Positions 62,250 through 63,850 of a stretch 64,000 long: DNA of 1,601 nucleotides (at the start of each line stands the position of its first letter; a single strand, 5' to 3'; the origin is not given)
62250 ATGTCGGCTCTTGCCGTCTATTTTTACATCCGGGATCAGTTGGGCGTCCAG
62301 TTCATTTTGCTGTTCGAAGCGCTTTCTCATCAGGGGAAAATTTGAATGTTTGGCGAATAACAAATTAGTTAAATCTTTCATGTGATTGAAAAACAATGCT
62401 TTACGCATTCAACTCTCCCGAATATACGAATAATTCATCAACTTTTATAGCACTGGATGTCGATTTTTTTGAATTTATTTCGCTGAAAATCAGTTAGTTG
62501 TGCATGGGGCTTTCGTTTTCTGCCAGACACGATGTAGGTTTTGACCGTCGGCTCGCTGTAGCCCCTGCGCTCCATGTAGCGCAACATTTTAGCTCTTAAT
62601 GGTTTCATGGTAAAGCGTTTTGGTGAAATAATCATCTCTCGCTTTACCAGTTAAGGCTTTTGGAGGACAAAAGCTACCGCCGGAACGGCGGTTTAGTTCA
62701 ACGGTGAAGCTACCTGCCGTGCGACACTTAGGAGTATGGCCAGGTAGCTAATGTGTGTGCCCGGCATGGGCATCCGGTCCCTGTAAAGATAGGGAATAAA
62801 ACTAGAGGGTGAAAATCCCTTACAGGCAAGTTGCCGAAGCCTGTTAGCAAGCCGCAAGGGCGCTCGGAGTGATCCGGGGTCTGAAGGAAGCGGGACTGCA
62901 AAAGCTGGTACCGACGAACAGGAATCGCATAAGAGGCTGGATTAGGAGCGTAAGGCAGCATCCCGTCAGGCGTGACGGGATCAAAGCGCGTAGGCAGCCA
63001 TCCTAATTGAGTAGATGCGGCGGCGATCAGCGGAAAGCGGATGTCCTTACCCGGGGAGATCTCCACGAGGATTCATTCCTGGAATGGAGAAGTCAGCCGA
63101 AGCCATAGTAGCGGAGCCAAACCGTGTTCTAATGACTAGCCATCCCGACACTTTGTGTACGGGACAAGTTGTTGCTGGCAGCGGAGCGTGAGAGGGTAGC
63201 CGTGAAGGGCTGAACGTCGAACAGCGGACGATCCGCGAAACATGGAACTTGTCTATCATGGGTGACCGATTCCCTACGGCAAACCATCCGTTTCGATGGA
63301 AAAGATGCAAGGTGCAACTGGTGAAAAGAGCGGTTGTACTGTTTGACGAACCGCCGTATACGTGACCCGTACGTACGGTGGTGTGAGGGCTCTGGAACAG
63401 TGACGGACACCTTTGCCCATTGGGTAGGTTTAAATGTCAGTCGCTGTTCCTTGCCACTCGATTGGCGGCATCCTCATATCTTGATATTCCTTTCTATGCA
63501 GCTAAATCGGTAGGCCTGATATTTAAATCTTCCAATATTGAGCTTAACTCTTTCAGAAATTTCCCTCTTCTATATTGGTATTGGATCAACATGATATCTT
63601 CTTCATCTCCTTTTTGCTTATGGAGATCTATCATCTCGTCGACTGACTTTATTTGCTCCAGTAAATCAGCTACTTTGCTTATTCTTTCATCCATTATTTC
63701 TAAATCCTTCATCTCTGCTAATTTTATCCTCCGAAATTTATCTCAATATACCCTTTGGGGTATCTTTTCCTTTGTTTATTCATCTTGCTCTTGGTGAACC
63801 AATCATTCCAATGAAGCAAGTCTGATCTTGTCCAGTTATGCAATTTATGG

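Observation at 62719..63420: Candidate ORF-less class C group II intron, or other structured RNA, with a canonical domain-V-like hairpin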

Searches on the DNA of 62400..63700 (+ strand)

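Call 4: search_rna_families(source=window, start=62400, end=63700, threshold=evalue, max_evalue=10, show_alignments=6)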
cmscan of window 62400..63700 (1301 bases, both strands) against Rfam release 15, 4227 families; matches with E-value up to 10: 12.
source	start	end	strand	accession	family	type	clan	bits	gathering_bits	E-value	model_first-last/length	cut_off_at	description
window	62863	63045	+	RF02001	group-II-D1D4-3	Intron;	CL00102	106.8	32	1.5e-22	1-170/170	no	Group II catalytic intron D1-D4-3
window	63349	63462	+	RF00029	Intron_gpII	Intron;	-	37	40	2.5e-05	1-77/77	no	Group II catalytic intron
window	63054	63210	+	RF01998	group-II-D1D4-1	Intron;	CL00102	34.2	35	0.00038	1-84/84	no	Group II catalytic intron D1-D4-1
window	62593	62653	+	RF03035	nqrA-Marinomonas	Gene; sRNA;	-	18.4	95.5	5.2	1-134/134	no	nqrA-Marinomonas RNA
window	62612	62645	-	RF00133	SNORD33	Gene; snRNA; snoRNA; CD-box;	CL00054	17.5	44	7.3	1-85/85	no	Small nucleolar RNA Z195/SNORD33/SNORD32 family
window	62613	62644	-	RF00149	snoZ103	Gene; snRNA; snoRNA; CD-box;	-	17.2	44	4.2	1-100/100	no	Small nucleolar RNA Z103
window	63385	63459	+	RF04258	mir-994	Gene; miRNA;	-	17.1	93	3.9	1-81/81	no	mir-994 microRNA precursor family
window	63394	63450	-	RF03790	MIR8008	Gene; miRNA;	-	16.2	66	5.5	7-47/55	no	MIR8008 microRNA precursor family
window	62643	62695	-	RF01383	GRIK4_3p_UTR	Gene;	-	15.7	38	4.6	1-94/94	no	GRIK4 3 prime UTR element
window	62667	62755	-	RF00106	RNAI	Gene; antisense;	-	15.3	47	6.9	1-102/102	no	RNAI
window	63023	63151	-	RF01290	SNORD10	Gene; snRNA; snoRNA; CD-box;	-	13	37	6.4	1-139/139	no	Small nucleolar RNA SNORD10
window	63025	63052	-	RF01136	sR28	Gene; snRNA; snoRNA; CD-box;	-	11.4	39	4.8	29-55/55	no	Small nucleolar RNA sR28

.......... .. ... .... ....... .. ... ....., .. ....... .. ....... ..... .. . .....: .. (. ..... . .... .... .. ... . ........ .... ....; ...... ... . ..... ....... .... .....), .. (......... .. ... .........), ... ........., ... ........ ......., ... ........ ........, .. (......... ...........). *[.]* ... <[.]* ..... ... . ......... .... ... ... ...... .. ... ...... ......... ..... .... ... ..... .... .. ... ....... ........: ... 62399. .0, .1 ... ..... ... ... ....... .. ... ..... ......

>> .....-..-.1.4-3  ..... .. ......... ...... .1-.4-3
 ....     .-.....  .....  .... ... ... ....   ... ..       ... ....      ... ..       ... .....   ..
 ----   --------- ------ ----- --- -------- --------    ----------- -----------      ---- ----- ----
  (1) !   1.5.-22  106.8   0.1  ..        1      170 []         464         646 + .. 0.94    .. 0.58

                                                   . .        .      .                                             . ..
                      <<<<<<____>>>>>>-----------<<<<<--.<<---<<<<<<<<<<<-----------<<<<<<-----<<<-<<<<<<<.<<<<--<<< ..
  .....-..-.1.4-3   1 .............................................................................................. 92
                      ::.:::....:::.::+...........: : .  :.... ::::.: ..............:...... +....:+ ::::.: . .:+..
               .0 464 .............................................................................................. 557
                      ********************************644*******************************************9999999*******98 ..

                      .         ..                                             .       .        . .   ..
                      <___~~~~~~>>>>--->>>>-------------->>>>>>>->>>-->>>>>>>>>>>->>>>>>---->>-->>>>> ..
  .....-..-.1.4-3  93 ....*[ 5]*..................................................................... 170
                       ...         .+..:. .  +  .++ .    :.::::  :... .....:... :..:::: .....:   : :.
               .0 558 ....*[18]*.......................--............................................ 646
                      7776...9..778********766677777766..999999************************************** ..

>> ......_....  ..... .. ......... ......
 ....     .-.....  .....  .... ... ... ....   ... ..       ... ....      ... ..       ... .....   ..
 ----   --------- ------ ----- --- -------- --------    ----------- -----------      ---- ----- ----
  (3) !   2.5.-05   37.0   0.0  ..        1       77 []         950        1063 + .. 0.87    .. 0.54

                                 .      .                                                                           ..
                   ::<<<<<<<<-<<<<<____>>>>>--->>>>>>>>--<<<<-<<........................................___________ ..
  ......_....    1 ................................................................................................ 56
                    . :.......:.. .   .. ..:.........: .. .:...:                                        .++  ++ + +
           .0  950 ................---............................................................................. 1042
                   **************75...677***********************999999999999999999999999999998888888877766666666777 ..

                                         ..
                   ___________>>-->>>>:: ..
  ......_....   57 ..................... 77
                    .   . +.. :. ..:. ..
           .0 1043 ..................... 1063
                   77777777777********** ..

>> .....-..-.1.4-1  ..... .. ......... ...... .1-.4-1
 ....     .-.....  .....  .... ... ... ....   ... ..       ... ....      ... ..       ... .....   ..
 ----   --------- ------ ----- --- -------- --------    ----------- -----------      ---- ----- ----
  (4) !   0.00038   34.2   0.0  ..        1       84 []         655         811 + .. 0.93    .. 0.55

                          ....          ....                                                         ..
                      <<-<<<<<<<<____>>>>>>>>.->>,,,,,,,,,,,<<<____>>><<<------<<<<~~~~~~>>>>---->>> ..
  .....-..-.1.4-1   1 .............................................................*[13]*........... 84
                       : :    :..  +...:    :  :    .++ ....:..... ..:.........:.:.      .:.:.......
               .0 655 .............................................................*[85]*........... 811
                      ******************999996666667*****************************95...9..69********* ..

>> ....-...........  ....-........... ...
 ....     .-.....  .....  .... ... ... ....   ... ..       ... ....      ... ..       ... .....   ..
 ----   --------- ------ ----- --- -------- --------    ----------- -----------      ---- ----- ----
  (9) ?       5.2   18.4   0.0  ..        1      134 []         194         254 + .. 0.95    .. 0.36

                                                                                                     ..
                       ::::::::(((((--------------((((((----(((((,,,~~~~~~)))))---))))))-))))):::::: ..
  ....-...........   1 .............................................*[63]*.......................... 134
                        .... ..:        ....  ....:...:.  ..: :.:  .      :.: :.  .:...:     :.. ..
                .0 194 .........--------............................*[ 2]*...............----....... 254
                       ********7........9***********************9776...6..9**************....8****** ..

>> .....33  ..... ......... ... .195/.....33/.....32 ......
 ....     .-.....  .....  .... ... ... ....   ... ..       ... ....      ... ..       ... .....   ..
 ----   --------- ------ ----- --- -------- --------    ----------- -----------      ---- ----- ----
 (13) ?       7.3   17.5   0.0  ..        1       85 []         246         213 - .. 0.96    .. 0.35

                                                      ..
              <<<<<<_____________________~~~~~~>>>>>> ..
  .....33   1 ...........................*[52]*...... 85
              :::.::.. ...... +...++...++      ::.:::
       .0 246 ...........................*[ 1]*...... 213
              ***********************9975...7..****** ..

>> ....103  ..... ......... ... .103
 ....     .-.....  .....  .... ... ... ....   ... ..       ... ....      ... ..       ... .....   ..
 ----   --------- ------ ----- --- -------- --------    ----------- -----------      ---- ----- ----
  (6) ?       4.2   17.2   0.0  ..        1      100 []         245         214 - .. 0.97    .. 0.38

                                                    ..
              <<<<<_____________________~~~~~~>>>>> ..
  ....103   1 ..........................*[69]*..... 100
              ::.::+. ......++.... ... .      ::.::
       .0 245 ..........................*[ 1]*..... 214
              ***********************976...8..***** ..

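Call 76: search_dna_similar(query=window:62755-63462:+, collection=plasmids, mode=distant, max_rows=12)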
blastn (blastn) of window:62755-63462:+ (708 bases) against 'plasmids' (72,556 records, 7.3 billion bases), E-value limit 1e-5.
Records with a match: 334; places in all: 408; records where one place covers at least 80% of the query: 0.
Best place of each record, by identity: 95-99% 51; 90-95% 42; 80-90% 222; 60-80% 19.
By first word of the organism name: Escherichia 170; Klebsiella 27; Ligilactobacillus 22; Lactiplantibacillus 21; Limosilactobacillus 13; Citrobacter 9; Enterococcus 8; Enterobacter 7; Pseudomonas 5; Persicobacter 4; and 26 more.
By predicted mobility (MOB-suite, as given by PLSDB): conjugative 153; non-mobilizable 98; mobilizable 83.
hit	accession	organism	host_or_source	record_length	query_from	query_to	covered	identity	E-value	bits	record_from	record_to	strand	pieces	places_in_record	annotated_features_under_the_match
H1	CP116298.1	Tenacibaculum finnmarkense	Atlantic salmon (Salmo salar ...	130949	1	633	60%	70.0%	8e-13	161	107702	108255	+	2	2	none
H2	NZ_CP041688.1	Chryseobacterium sp. SNU WT5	Rainbow trout,Whole genome ...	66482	1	635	36%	74.7%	3e-12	163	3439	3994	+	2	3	none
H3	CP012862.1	Persicobacter sp. JZB09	cell culture,soil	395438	1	633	36%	73.3%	4e-10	147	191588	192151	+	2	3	record has no annotation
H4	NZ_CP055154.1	Adhaeribacter swui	Cell culture,Mud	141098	1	183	26%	75.4%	3e-24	121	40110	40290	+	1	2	none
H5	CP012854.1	Persicobacter sp. JZB09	cell culture,soil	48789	1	184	26%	70.3%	3e-11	78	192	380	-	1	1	record has no annotation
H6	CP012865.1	Persicobacter sp. JZB09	cell culture,soil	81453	1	184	26%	70.3%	3e-11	78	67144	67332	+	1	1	record has no annotation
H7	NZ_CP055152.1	Adhaeribacter radiodurans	Cell culture,rhizospheric soil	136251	50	183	19%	74.8%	2e-13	84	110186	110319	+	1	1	none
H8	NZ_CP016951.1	Cupriavidus taiwanensis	Mimosa,single cell,nodules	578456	47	183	19%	72.7%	2e-8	68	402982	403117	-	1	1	none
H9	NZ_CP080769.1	Cupriavidus pinatubonensis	genomic assembly,soil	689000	47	183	19%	72.0%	7e-7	64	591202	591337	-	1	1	none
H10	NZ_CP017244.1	Rhizobium etli 8C-3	Phaseolus vulgaris,cell culture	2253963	89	183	13%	76.0%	2e-6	61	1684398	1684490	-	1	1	record has no annotation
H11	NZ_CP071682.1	Rhizobium ruizarguesonis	lentil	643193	100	183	12%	80.0%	7e-7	64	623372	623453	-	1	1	none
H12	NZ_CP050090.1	Rhizobium leguminosarum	Trifolium pratense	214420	100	183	12%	79.8%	2e-8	69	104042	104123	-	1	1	none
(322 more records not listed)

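Call 77: get_annotated_region(hit=H2, flank=5000)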
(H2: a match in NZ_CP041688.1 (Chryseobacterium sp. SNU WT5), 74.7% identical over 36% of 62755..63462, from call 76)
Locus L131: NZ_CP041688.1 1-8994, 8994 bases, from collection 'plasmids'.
description: Chryseobacterium sp. SNU WT5 plasmid unnamed1, complete sequence
organism: Chryseobacterium sp. SNU WT5 (NCBI taxid 2594269)
taxonomy: Bacteria; Bacteroidota; Flavobacteriia; Flavobacteriales; Weeksellaceae; Chryseobacterium; Chryseobacterium sp. SNU WT5
host: -; source: Rainbow trout,Whole genome sequence,kidney; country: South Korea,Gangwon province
typing (MOB-suite, as given by PLSDB): non-mobilizable
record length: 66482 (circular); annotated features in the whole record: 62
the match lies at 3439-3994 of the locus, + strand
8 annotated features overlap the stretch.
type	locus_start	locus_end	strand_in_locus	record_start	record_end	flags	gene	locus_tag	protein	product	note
CDS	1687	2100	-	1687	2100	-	-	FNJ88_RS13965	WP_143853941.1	hypothetical protein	-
CDS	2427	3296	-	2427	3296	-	-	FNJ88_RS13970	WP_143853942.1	restriction endonuclease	-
CDS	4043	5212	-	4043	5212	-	-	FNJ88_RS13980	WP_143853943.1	hypothetical protein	-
CDS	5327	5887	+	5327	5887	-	-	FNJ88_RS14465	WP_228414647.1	transposase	-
CDS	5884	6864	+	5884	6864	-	-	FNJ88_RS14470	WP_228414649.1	transposase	-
CDS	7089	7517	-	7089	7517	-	-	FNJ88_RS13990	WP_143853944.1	SRPBCC domain-containing protein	-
CDS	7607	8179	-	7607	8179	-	-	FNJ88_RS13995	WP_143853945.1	Crp/Fnr family transcriptional regulator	GO:0006355 - regulation of DNA-templated transcription [Evidence IEA]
CDS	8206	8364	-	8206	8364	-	-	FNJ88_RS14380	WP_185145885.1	hypothetical protein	-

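Call 78: get_annotated_region(hit=H1, flank=5000)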
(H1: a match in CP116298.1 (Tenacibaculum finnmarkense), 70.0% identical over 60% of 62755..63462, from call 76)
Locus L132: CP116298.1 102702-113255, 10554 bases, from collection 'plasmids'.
description: Tenacibaculum finnmarkense strain 17-2576-1 plasmid unnamed1, complete sequence
organism: Tenacibaculum finnmarkense (NCBI taxid 2781243)
taxonomy: Bacteria; Bacteroidota; Flavobacteriia; Flavobacteriales; Flavobacteriaceae; Tenacibaculum; Tenacibaculum finnmarkense
host: -; source: Atlantic salmon (Salmo salar L.),Bacterial Culture; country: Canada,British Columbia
typing (MOB-suite, as given by PLSDB): non-mobilizable
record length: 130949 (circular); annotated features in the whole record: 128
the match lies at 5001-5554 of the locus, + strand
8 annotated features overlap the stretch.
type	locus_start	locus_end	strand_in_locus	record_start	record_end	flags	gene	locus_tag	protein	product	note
CDS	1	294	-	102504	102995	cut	-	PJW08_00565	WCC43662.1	hypothetical protein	-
CDS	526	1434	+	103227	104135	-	-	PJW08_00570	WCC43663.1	tyrosine-type recombinase/integrase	-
CDS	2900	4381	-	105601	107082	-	-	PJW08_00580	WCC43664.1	DUF4339 domain-containing protein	-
CDS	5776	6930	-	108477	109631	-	-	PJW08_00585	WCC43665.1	hypothetical protein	-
CDS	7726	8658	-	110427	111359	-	-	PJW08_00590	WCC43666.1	DUF4062 domain-containing protein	-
CDS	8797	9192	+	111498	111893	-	-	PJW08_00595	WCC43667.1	HNH endonuclease signature motif containing protein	-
CDS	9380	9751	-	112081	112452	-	-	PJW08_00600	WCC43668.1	hypothetical protein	-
CDS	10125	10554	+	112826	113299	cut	-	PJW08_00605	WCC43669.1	M23 family metallopeptidase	-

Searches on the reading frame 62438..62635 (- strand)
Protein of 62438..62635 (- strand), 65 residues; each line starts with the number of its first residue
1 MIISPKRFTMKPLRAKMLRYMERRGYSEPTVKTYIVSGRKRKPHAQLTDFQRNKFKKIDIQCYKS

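Call 12: search_protein_families(library=pfam, proteins=[window:62438-62635:-], max_evalue=0.01)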
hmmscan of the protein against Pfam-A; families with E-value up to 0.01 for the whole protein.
window:62438-62635:- (65 aa): 0 families

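Call 22: find_encoding_contigs(protein=window:62438-62635:-, flank=6000, max_places=10)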
Protein window:62438-62635:- (65 aa): no gene with exactly this product is on record in the collection.

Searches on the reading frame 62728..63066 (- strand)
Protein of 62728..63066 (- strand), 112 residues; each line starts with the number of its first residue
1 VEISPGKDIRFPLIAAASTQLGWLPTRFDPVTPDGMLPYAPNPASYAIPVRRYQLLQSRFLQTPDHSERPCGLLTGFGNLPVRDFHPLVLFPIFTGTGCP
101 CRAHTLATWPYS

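Call 20: find_encoding_contigs(protein=window:62728-63066:-, flank=6000, max_places=10)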
Protein window:62728-63066:- (112 aa): no gene with exactly this product is on record in the collection.

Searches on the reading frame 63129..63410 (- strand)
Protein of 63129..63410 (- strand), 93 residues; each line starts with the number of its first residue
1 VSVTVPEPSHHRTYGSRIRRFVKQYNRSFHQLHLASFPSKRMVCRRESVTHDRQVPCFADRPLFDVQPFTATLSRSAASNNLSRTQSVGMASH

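Call 21: find_encoding_contigs(protein=window:63129-63410:-, flank=6000, max_places=10)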
Protein window:63129-63410:- (93 aa): no gene with exactly this product is on record in the collection.
